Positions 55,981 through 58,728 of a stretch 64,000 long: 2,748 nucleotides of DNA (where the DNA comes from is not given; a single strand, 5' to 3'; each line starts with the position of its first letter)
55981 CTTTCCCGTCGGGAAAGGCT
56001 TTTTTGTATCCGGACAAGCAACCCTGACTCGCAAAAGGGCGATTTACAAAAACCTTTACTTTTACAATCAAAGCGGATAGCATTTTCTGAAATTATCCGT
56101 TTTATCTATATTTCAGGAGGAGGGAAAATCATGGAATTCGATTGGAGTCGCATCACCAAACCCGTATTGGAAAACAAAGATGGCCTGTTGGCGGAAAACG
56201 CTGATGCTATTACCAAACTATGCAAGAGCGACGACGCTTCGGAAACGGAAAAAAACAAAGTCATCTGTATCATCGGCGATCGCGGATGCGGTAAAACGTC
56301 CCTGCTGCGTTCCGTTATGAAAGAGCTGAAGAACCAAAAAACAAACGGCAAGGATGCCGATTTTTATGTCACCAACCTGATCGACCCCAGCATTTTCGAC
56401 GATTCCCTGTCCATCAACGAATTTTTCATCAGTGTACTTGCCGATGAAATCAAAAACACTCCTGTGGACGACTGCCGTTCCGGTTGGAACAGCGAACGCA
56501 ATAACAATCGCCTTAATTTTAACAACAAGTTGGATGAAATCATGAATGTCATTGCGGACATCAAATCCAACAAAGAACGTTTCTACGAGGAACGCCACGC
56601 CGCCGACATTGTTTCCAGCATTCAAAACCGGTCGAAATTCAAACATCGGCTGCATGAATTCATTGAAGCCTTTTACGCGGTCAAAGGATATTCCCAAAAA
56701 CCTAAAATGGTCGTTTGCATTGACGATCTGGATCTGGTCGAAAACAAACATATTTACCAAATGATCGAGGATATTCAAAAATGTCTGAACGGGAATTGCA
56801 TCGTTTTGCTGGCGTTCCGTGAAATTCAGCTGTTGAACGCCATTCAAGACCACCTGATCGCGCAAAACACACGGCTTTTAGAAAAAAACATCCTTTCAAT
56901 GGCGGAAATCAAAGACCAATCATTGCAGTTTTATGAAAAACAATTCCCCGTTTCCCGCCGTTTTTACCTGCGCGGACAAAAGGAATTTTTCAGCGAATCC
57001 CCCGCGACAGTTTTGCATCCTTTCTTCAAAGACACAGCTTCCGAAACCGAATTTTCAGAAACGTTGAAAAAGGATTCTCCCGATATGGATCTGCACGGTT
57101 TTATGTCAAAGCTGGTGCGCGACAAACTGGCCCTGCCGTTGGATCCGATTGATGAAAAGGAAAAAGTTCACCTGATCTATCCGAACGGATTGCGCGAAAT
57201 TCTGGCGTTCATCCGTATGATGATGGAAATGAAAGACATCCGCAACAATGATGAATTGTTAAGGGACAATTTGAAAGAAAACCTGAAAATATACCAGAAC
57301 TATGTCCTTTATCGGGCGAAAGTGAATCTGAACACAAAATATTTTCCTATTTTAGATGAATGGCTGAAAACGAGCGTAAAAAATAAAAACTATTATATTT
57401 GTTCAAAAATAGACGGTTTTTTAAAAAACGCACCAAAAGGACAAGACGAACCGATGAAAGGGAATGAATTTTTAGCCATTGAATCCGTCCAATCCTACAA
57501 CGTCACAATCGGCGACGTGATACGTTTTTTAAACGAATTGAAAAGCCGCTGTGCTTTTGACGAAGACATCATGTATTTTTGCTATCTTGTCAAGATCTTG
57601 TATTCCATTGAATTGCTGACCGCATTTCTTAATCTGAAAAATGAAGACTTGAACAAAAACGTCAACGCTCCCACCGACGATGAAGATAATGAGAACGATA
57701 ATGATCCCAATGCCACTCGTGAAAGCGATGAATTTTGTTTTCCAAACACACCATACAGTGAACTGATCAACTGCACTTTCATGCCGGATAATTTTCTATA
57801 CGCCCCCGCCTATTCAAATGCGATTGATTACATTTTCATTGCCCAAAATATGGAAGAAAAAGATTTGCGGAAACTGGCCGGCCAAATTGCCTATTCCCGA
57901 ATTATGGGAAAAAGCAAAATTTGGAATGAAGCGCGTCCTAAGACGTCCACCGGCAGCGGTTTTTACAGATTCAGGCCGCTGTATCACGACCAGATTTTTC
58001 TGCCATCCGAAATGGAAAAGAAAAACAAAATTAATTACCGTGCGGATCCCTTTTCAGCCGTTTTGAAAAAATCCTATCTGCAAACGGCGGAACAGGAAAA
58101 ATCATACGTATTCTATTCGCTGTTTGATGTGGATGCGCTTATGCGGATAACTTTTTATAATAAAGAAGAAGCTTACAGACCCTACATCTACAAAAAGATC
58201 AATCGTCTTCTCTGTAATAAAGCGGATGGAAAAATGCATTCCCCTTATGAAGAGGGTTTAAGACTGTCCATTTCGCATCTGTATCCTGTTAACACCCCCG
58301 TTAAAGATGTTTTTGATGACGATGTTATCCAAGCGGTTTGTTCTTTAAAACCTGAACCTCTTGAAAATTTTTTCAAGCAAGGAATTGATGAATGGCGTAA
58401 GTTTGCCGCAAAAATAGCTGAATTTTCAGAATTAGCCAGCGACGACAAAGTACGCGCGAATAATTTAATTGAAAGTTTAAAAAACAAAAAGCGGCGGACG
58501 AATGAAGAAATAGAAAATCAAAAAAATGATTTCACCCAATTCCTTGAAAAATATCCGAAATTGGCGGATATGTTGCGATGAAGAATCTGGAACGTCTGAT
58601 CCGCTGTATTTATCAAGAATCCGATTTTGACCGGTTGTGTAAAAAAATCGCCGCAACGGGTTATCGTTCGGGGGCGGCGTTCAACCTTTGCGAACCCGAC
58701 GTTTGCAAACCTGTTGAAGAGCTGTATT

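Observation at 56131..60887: Low-GC island with a translationally coupled KAP-type NTPase and a giant divergent adenosine deaminase: RADAR-like anti-phage module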

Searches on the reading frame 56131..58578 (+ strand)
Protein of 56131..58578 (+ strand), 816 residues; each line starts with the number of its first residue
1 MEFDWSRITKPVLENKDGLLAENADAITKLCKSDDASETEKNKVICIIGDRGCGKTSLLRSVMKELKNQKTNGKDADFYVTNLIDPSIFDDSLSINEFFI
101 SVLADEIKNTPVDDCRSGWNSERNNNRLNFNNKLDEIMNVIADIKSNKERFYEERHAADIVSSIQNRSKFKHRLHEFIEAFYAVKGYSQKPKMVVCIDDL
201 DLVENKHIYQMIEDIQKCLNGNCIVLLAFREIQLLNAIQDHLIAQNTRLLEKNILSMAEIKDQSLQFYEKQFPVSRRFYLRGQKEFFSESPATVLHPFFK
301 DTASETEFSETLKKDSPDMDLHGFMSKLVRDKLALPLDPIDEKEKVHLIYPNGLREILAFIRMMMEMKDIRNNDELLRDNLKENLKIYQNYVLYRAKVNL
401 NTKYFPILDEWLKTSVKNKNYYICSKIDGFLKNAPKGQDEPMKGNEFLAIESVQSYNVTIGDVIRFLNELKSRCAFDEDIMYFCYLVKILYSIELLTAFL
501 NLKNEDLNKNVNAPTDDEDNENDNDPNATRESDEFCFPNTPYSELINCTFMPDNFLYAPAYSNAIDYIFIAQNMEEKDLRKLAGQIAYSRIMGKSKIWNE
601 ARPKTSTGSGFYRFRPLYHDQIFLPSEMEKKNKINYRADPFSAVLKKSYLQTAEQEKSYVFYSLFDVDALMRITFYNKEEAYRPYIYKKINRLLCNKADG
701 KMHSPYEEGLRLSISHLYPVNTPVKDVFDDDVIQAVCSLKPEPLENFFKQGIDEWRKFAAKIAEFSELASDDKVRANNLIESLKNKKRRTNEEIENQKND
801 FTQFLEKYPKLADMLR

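Call 3: search_protein_families(library=pfam, proteins=[window:56131-58578:+], max_evalue=1)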
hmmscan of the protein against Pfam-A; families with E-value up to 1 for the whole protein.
window:56131-58578:+ (816 aa): 30 families (the best 25 are shown)
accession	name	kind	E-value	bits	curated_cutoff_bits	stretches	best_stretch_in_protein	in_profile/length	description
PF07693.20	KAP_NTPase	-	5.3e-08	32.9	20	1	37-243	15-204/293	KAP family P-loop domain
PF13401.12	AAA_22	-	2.1e-05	25.3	27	1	41-120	4-33/130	AAA domain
PF13191.12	AAA_16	-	2.4e-05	25.3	32.6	1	41-201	24-142/167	AAA ATPase domain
PF24883.2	NPHP3_N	-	3e-05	24.7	24.8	1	38-82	18-59/164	Nephrocystin 3, N-terminal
PF01637.24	ATPase_2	-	3.4e-05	24.2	33.2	1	37-83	15-57/225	ATPase domain predominantly from Archaea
PF13173.12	AAA_14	-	6.8e-05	23.3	27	1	42-102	2-57/129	AAA domain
PF05729.18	NACHT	-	9.1e-05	22.8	26.7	1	44-78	2-38/167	NACHT domain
PF00910.28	RNA_helicase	-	0.00043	21.2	21.5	1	45-82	1-38/105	RNA helicase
PF00004.35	AAA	-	0.00098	20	21.2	1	45-68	1-24/131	ATPase family associated with various cellular activities (AAA)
PF19993.5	DO-GTPase2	-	0.0012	19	27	1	43-76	1-32/226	Double-GTPase 2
PF00005.33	ABC_tran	-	0.0015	19.6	25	1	40-70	9-39/137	ABC transporter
PF20720.3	nSTAND3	-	0.0016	18.6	27.2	1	39-70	14-45/155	Novel STAND NTPase 3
PF20693.3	YobI-ATPase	-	0.0027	17.7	27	1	157-248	178-260/363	YobI-like P-loop NTPase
PF25199.1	nSTAND_NTPase5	-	0.0032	17.7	34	1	35-68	34-67/145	Novel STAND NTPase 5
PF13245.12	AAA_19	-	0.004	17.8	25.1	1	39-72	8-41/134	AAA domain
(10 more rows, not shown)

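Call 4: search_protein_families(library=padloc, proteins=[window:56131-58578:+], max_evalue=1)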
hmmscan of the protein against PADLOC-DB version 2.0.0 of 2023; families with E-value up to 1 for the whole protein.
window:56131-58578:+ (816 aa): 12 families
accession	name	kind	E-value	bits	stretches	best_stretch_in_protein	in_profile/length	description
PDLC02361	PifA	-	3.5e-06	23.9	1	29-209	27-200/720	PifA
PDLC04140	mad8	-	1.6e-05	22.6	1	39-156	24-98/314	mads_8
PDLC00283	PtuA1|PtuA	-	0.0014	15.8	1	31-76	15-60/448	AAA ATPase domain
PDLC04168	GajA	-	0.0015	15.3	1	40-136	22-113/570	-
PDLC04235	PDC-M01A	-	0.0031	14.4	1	39-81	183-226/510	-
PDLC00304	PtuA1|PtuA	-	0.0044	14.2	1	40-101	37-70/444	AAA ATPase domain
PDLC04790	PDC-S01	-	0.0074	13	1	37-92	22-77/422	-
PDLC04242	PDC-M01A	-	0.008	12.4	1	40-77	214-251/566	-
PDLC01994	RtcR_PspF1--CARF_AAA_HTH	-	0.012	12.7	1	46-72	185-211/468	-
PDLC02911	VakA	-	0.013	14.1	1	42-70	2-30/163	-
PDLC02209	QatA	-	0.089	9.4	1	156-202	167-213/646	-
PDLC04164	AriA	-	0.1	10.2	1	40-182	25-139/253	-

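Call 5: search_protein_families(library=ncbifam, proteins=[window:56131-58578:+], max_evalue=1)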
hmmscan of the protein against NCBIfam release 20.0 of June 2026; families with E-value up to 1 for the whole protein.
window:56131-58578:+ (816 aa): 25 families
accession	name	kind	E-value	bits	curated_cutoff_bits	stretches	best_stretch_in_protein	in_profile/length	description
NF041743.1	RdrA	equivalog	2.3e-12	46.2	600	1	29-221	41-218/742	antiviral RADAR system adenosine triphosphatase RdrA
NF047389.1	ATPase_Sll1717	subfamily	2.1e-09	37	75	1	38-212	25-208/454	P-loop ATPase, Sll1717 family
TIGR03420.1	DnaA_homol_Hda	equivalog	0.00011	21.9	194.8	1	21-72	20-68/226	DnaA regulatory inactivator Hda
NF000355.4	ribo_prot_ABC_F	equivalog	0.00015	20.8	380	1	34-102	20-68/499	ribosomal protection-like ABC-F family protein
TIGR03925.1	T7SS_EccC_b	equivalog_domain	0.00029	19.2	346.55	1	39-78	358-396/564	type VII secretion protein EccCb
TIGR03410.1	urea_trans_UrtE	equivalog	0.0005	19.6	285.8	1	38-70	22-54/230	urea ABC transporter ATP-binding subunit UrtE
TIGR00972.1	3a0107s01c2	equivalog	0.0012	18.2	343.2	1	38-70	23-58/248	phosphate ABC transporter ATP-binding protein PstB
TIGR03265.1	PhnT2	equivalog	0.0024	17.1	457.7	1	39-62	27-50/353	putative 2-aminoethylphosphonate ABC transporter ATP-binding protein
TIGR00150.1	T6A_YjeE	equivalog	0.0057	16.5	60.1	1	36-69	16-49/135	tRNA (adenosine(37)-N6)-threonylcarbamoyltransferase complex ATPase subunit type 1 TsaE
TIGR02928.1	TIGR02928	subfamily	0.0077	15.1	181.3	1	40-92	38-88/366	orc1/cdc6 family replication initiation protein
NF007928.2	PRK10643.1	equivalog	0.022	14.4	330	1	330-410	81-160/216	two-component system response regulator PmrA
NF006015.0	PRK08154.1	subfamily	0.024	13.8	204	1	4-66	99-160/314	anaerobic benzoate catabolism transcriptional regulator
NF008409.0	PRK11231.1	equivalog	0.029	13.7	375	1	40-71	26-57/255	Fe(3+) dicitrate ABC transporter ATP-binding protein FecE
TIGR02315.1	ABC_phnC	equivalog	0.051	13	266.1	1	39-68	25-54/243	phosphonate ABC transporter ATP-binding protein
TIGR00487.1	IF-2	equivalog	0.054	12.2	424.4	0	28-69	72-114/587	translation initiation factor IF-2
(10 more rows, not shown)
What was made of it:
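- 56131..58581 (+): rdrA: an 816-aa KAP-type/AAA+ ATPase of the S. suis RdrA type. NCBIfam RdrA E=2.3e-12, below the cut-off (call 5).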

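Call 6: search_solved_structures(query=window:56131-58578:+, max_evalue=1, show_alignments=2)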
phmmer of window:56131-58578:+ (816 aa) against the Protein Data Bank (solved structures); distinct sequences matched with E-value up to 1: 2.
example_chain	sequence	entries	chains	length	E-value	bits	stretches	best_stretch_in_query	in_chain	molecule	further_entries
8fnu_A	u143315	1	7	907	1.9e-38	135.5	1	17-690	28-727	KAP NTPase domain-containing protein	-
9nlj_U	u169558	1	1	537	0.12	13.8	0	33-67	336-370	Uup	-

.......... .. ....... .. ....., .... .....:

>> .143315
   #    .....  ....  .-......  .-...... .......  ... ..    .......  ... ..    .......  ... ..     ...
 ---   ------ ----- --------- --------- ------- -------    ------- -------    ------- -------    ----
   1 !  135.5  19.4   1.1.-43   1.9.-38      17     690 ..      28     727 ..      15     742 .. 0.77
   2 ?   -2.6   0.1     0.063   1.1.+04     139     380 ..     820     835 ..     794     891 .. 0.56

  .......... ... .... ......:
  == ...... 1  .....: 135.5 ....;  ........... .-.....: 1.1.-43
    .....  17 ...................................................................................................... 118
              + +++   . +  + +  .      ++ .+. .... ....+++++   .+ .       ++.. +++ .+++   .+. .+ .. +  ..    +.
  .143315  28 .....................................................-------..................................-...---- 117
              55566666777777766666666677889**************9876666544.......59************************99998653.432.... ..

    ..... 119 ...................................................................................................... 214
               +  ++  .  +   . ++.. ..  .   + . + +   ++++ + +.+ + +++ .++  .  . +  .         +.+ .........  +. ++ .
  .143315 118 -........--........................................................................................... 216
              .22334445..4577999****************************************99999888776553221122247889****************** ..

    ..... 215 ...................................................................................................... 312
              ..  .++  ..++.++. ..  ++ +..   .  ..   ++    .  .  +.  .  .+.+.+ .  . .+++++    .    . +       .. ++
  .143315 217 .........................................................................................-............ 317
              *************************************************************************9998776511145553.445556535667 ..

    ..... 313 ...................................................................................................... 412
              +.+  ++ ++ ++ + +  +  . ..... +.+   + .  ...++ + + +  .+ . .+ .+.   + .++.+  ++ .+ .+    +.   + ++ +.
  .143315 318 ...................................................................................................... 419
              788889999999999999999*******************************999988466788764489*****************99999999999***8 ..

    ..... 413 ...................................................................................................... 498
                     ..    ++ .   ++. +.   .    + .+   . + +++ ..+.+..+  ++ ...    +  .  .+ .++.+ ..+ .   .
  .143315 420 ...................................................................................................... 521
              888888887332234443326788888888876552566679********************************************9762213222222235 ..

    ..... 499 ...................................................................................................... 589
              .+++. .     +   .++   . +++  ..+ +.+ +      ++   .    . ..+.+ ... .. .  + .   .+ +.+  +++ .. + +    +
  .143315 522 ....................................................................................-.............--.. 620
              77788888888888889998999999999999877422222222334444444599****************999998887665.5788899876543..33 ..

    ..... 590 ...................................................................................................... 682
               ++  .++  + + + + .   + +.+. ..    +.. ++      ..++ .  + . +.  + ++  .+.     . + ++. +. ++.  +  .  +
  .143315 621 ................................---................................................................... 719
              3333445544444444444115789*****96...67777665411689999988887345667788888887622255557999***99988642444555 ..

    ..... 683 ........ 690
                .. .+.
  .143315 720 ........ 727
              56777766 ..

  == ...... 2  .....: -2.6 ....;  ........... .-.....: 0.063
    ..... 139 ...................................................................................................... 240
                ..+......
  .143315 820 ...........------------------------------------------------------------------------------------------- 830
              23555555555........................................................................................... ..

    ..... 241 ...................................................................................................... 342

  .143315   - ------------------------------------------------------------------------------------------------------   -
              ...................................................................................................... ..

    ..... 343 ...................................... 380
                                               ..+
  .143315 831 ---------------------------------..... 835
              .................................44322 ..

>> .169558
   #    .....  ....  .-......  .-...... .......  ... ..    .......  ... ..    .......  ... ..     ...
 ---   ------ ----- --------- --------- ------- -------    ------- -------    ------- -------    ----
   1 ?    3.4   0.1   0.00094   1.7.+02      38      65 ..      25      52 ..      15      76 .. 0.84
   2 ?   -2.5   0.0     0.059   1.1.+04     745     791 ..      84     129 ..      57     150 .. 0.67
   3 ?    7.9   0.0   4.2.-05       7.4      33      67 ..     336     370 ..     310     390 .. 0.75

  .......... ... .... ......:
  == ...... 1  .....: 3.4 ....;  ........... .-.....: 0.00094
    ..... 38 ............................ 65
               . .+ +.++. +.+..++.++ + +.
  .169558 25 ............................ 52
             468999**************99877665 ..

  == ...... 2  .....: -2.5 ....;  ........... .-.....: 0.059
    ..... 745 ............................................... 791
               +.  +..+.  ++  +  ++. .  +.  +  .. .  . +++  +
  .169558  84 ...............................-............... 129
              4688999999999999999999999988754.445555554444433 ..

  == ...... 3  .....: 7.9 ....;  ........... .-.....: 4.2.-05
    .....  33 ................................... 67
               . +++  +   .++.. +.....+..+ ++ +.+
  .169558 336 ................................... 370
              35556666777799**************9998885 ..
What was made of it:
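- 56275..56301 (+): RdrA Walker A (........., residues 49-57). The motif aligns to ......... of 8fnu (call 6).
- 56716..56736 (+): RdrA Walker B (CIDDLDL, residues 196-202). The motif aligns to IIDDLDL of 8fnu (call 6).
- phmmer E=1.9e-38 against 8fnu over residues 17-690 (call 6). Protein 1 aligns with S. suis RdrA well beyond the P-loop, over residues 17-690 (E=1.9e-38, call 6).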

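Call 13: find_homologous_proteins(query=window:56131-58578:+, max_evalue=0.001)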
Query window:56131-58578:+ (816 aa): 59 proteins with E <= 0.001 among 8000 candidates.
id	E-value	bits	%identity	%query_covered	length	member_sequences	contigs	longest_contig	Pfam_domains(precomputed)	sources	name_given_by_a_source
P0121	0.0e+0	1711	92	100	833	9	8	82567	PF13173.13,PF07693.21,PF24883.3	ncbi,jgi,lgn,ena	-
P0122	0.0e+0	1527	82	100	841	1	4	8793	PF07693.21,PF13401.13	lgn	-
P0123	0.0e+0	1497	81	100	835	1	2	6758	PF07693.21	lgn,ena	-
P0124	0.0e+0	1494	81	100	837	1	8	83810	PF07693.21,PF13191.13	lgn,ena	-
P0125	0.0e+0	1447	79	100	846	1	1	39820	PF07693.21,PF13401.13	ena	-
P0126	0.0e+0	1447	79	100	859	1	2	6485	PF07693.21,PF24883.3,PF13191.13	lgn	-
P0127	0.0e+0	1446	79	100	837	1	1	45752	PF07693.21,PF24883.3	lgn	-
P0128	0.0e+0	1444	77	100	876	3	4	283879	PF07693.21,PF24883.3,PF13401.13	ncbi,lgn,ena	-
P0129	0.0e+0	1443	79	100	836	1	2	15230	PF07693.21,PF24883.3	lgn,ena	-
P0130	0.0e+0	1439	79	100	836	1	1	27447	PF07693.21,PF01637.25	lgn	-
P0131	0.0e+0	1430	78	100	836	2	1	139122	PF07693.21,PF24883.3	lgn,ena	-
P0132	0.0e+0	1428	78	100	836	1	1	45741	PF07693.21,PF24883.3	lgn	-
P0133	0.0e+0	1423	78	100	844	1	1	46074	PF07693.21,PF24883.3,PF01637.25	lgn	-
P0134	0.0e+0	1396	78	100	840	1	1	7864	PF07693.21,PF13401.13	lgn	-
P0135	0.0e+0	1389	75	100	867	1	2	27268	PF07693.21,PF24883.3,PF13401.13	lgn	-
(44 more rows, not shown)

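Call 40: predict_structure(alignment_id=A2)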
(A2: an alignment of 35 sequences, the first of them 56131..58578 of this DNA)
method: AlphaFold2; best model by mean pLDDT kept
length: 816 residues; sequences in the alignment: 35
mean_pLDDT: 75.7   pTM: 0.72
mean pLDDT of the five models: 75.7, 75.4, 72.0, 70.3, 70.3
residues with pLDDT >= 90: 106; 70-90: 487; 50-70: 140; < 50: 83
segments of 3 or more residues with pLDDT < 50: 13-15, 35-41, 71-73, 116-120, 147-151, 437-445, 512-534, 560-564, 573-575, 620-622, 624-633, 677-681
pLDDT, mean of each block of 10 residues (from residue 1): 68 57 82 52 78 82 76 64 72 73 79 51 76 82 59 53 66 83 77 83 67 75 83 82 82 82 85 83 83 83 84 83 92 91 83 83 93 88 97 89 91 94 94 62 58 89 90 86 95 95 75 46 37 54 85 65 55 59 74 71 75 72 44 62 80 82 89 58 72 73 76 83 72 74 61 85 85 87 76 78 73 69
secondary structure, 60 per line:
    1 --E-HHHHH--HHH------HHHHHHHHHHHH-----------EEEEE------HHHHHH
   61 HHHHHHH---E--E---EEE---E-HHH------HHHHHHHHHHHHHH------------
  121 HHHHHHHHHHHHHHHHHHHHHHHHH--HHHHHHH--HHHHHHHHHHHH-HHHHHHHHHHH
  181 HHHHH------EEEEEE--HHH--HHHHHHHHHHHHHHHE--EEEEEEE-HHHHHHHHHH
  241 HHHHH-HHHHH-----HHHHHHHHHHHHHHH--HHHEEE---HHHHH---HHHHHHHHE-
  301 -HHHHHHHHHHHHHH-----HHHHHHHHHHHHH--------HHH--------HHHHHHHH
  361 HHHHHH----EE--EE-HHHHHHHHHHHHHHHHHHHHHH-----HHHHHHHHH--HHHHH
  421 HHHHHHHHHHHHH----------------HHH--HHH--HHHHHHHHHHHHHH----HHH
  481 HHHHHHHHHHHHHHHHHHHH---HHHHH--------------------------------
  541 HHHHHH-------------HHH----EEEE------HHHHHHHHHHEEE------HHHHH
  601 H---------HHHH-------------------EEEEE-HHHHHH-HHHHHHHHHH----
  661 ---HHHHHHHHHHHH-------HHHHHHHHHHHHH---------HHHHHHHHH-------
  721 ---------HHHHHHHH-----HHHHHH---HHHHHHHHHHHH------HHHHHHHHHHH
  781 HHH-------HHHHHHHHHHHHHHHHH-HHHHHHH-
elements in order (helices of 4 or more, strands of 3 or more residues): H5-9 H21-32 E44-48 H55-67 E78-80 H95-108 H121-145 H148-154 H157-168 H170-185 E192-197 H205-219 E223-229 H231-245 H247-251 H257-271 E277-279 H283-287 H291-298 H302-315 H321-333 H353-366 H378-399 H405-413 H416-433 H460-473 H478-500 H504-508 H541-546 E567-570 H577-586 E587-589 H596-601 H611-614 E634-638 H640-645 H647-656 H664-675 H683-695 H705-713 H730-737 H743-748 H752-763 H770-783 H791-807 H809-815
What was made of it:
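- On RADAR (RdrA + RdrB): The model's C-terminal half is helical (call 40).
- The RdrA model has only moderate confidence (pLDDT 75.7, call 40).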
